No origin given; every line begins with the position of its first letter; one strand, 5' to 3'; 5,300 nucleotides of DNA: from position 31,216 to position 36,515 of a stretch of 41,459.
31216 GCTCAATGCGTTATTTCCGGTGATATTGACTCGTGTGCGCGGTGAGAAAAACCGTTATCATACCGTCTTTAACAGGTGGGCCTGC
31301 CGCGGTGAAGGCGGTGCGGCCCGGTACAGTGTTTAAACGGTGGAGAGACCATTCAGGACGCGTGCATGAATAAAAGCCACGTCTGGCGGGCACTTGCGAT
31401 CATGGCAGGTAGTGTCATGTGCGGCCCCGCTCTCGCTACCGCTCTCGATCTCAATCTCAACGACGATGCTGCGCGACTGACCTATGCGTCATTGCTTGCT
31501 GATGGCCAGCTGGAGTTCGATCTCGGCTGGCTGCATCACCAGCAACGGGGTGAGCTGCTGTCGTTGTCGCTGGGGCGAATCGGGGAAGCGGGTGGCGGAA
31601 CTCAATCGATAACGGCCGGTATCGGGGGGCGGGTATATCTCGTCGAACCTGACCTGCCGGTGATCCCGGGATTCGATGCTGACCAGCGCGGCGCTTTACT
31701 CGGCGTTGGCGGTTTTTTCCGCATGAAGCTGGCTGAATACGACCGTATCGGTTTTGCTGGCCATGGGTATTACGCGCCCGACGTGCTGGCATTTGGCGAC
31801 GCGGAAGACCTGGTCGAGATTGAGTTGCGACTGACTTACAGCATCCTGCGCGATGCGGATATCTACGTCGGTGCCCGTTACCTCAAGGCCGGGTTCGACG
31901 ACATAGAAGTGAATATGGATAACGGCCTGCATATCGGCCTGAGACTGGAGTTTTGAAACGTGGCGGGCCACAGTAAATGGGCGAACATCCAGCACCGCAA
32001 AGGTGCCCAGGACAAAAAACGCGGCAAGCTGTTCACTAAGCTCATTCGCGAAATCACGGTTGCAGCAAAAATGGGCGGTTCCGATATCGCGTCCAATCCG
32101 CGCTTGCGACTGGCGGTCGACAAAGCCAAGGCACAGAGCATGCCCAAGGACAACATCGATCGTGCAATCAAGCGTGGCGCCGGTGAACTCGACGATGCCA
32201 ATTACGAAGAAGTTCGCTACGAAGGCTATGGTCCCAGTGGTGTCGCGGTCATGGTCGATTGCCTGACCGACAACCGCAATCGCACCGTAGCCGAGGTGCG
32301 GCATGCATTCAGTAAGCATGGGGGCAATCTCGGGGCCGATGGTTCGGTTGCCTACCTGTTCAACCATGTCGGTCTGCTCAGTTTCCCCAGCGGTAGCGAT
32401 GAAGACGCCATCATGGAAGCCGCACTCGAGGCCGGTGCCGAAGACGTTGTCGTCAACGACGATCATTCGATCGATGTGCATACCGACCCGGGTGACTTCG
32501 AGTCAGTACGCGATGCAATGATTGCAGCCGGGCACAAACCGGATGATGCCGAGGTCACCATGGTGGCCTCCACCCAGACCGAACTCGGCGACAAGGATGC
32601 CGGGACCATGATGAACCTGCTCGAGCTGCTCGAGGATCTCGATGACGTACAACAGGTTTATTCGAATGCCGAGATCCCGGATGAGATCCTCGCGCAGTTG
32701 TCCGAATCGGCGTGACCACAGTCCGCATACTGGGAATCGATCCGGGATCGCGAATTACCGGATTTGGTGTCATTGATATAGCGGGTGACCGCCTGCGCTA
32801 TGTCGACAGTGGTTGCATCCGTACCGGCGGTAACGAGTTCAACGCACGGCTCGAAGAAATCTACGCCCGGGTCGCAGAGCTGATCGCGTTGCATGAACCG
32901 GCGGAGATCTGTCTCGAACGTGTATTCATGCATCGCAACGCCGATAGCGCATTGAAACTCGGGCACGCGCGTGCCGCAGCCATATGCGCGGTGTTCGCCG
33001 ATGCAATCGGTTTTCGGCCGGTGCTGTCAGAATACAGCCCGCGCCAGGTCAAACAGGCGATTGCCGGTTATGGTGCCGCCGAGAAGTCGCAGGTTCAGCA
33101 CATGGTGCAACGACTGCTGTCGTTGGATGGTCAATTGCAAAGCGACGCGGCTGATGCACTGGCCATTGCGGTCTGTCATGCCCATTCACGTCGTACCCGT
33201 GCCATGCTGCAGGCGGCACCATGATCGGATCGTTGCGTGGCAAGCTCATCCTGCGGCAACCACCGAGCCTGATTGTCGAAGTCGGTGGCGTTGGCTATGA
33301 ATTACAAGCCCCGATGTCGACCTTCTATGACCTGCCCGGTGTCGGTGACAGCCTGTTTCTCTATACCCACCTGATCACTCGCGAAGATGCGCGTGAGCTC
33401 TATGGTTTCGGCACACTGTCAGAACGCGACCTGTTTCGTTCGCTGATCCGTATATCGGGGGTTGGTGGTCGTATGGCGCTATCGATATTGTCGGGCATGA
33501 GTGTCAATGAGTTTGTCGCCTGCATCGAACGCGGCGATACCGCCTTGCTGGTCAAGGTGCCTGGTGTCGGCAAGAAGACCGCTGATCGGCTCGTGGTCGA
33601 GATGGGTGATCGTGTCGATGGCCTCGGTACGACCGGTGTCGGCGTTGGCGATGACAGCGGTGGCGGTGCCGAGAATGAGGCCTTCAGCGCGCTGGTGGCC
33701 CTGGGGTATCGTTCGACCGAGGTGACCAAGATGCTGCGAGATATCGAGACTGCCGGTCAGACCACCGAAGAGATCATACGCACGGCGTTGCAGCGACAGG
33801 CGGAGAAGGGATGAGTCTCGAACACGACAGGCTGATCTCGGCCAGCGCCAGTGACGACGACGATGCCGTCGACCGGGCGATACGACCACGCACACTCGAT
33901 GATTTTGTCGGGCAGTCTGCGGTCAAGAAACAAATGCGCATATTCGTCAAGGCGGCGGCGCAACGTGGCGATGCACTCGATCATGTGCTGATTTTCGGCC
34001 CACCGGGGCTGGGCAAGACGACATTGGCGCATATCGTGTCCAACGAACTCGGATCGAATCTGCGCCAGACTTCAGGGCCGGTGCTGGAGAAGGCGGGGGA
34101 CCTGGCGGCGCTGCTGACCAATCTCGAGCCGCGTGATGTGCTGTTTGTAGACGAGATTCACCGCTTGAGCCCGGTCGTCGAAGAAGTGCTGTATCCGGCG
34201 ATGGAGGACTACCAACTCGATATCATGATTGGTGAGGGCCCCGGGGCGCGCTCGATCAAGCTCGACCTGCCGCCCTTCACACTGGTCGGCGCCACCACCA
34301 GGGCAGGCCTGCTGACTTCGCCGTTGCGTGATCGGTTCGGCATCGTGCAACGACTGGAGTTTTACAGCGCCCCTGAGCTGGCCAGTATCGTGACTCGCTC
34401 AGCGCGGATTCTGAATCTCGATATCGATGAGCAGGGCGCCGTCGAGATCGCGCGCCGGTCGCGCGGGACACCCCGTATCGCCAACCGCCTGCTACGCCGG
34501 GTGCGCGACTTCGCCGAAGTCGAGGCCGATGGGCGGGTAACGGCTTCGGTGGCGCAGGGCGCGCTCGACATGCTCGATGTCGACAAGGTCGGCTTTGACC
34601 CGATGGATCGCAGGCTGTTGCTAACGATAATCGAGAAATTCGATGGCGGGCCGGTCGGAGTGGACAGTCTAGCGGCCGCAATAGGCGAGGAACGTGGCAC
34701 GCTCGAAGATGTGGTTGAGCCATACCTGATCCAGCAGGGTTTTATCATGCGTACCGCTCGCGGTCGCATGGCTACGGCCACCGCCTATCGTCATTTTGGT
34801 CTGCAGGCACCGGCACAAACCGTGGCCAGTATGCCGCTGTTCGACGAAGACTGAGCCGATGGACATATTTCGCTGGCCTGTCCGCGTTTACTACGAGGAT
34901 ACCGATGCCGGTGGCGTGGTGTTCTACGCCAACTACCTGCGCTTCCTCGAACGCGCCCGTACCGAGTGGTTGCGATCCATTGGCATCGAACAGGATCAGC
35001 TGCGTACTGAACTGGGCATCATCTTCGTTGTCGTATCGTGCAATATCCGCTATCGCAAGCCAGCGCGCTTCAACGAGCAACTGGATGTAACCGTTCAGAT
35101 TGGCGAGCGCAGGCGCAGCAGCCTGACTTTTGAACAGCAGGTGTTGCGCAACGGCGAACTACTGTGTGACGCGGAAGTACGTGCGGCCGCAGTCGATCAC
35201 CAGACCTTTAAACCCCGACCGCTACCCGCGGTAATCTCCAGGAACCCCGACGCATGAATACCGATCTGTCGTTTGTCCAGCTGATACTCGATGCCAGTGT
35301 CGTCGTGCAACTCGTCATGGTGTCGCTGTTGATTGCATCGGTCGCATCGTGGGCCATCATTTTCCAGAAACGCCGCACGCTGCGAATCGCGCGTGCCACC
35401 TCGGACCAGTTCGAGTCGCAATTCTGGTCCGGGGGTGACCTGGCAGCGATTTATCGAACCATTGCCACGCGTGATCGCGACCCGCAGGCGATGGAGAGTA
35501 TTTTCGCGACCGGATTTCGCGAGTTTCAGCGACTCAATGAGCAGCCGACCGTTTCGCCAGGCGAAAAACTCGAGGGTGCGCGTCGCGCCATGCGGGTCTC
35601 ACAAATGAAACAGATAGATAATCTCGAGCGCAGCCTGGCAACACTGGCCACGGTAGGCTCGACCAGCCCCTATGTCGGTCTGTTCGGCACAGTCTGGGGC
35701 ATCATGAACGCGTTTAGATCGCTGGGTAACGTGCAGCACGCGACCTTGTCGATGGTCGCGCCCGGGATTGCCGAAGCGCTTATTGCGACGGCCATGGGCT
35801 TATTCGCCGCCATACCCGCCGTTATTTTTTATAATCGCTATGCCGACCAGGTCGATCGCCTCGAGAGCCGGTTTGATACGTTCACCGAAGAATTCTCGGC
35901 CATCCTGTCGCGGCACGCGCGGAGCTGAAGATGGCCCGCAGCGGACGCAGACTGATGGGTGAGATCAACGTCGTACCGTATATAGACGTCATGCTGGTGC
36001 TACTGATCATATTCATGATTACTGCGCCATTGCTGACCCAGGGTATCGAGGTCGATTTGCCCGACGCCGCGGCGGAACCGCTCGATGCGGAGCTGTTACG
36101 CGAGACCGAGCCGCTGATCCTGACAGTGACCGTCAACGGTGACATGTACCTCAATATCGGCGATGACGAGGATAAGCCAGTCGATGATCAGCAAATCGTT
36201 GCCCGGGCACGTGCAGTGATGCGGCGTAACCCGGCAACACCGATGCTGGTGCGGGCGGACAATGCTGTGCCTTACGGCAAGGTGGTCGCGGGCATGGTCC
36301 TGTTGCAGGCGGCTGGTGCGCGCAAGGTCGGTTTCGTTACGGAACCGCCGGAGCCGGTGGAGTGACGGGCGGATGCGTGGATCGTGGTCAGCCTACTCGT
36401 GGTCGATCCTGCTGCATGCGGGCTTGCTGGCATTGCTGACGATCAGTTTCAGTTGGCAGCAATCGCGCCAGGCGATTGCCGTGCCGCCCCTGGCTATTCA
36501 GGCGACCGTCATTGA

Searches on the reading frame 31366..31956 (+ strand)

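Call 22: search_protein_families(library=pfam, proteins=[window:31366-31956:+], max_evalue=0.00001)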
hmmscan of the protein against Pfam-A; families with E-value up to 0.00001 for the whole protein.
window:31366-31956:+ (196 aa): 1 family
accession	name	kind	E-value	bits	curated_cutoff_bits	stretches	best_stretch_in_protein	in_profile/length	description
PF07437.17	YfaZ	-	5.8e-11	42.8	23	1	23-196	20-180/180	YfaZ precursor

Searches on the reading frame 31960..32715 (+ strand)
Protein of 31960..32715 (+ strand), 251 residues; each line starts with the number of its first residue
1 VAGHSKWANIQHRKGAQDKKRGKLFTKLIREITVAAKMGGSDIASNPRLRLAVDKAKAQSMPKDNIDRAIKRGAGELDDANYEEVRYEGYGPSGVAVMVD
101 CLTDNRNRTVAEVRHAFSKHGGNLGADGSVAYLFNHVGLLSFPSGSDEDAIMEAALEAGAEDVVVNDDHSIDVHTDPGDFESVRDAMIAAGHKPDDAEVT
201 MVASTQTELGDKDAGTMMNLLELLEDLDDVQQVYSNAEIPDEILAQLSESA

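Call 22: search_protein_families(library=pfam, proteins=[window:31960-32715:+], max_evalue=0.00001)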
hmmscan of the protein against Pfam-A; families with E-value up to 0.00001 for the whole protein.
window:31960-32715:+ (251 aa): 2 families
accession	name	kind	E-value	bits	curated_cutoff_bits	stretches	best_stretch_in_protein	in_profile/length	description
PF01709.26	Transcrip_reg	-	7.8e-61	204.9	27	1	82-237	1-160/160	TACO1/YebC second and third domain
PF20772.2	TACO1_YebC_N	-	2.3e-36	124.5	36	1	5-76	1-73/73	TACO1/YebC protein N-terminal domain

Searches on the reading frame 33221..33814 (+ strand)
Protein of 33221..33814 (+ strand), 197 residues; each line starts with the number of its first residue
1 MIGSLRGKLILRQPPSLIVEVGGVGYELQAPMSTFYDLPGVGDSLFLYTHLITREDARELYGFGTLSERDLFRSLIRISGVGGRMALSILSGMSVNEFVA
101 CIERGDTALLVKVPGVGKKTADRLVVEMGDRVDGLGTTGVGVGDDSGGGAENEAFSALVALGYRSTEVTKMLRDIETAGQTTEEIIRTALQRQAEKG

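Call 22: search_protein_families(library=pfam, proteins=[window:33221-33814:+], max_evalue=0.00001)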
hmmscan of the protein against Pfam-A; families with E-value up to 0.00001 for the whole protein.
window:33221-33814:+ (197 aa): 4 families
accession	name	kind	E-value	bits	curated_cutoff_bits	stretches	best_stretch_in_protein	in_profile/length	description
PF01330.27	RuvA_N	-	8.9e-22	77.4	23.6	1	1-62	1-61/61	RuvA N terminal domain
PF14520.12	HHH_5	-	1.2e-13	51.8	27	1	72-127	1-54/57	Helix-hairpin-helix domain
PF07499.19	RuvA_C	-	7.8e-11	42.7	24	1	150-191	2-44/47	RuvA, C-terminal domain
PF00633.29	HHH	-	5.8e-06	26.3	24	0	109-124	12-27/30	Helix-hairpin-helix motif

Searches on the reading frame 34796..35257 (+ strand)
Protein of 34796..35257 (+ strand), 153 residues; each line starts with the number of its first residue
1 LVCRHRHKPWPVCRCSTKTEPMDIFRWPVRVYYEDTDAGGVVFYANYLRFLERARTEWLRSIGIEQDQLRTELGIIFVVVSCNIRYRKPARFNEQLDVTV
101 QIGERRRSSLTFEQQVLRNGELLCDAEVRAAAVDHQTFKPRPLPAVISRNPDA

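Call 22: search_protein_families(library=pfam, proteins=[window:34796-35257:+], max_evalue=0.00001)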
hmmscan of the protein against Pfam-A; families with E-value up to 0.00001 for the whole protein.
window:34796-35257:+ (153 aa): 2 families
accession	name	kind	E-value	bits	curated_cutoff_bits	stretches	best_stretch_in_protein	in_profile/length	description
PF13279.12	4HBT_2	-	4.2e-20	72.9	25.5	1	34-148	4-119/122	Thioesterase-like superfamily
PF03061.28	4HBT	-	2e-16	60.5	20.6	1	39-123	1-77/79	Thioesterase superfamily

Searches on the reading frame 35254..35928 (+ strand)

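Call 22: search_protein_families(library=pfam, proteins=[window:35254-35928:+], max_evalue=0.00001)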
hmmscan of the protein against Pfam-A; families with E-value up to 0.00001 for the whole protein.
window:35254-35928:+ (224 aa): 1 family
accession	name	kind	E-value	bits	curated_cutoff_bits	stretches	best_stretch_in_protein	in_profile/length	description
PF01618.21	MotA_ExbB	-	2e-39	134.7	22.9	1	79-208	5-126/127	MotA/TolQ/ExbB proton channel family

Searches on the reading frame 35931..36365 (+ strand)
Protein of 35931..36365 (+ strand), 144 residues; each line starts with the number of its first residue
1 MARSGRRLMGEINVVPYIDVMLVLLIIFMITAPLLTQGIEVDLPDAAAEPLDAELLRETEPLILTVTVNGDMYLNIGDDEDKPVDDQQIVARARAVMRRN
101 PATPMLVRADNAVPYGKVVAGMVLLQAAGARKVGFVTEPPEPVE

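Call 23: search_protein_families(library=pfam, proteins=[window:35931-36365:+], max_evalue=0.00001)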
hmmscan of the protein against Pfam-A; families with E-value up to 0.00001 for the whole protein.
window:35931-36365:+ (144 aa): 1 family
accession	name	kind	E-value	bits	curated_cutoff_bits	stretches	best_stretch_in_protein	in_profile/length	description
PF02472.21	ExbD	-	9.2e-25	87.6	25.4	1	7-139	3-127/128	Biopolymer transport protein ExbD/TolR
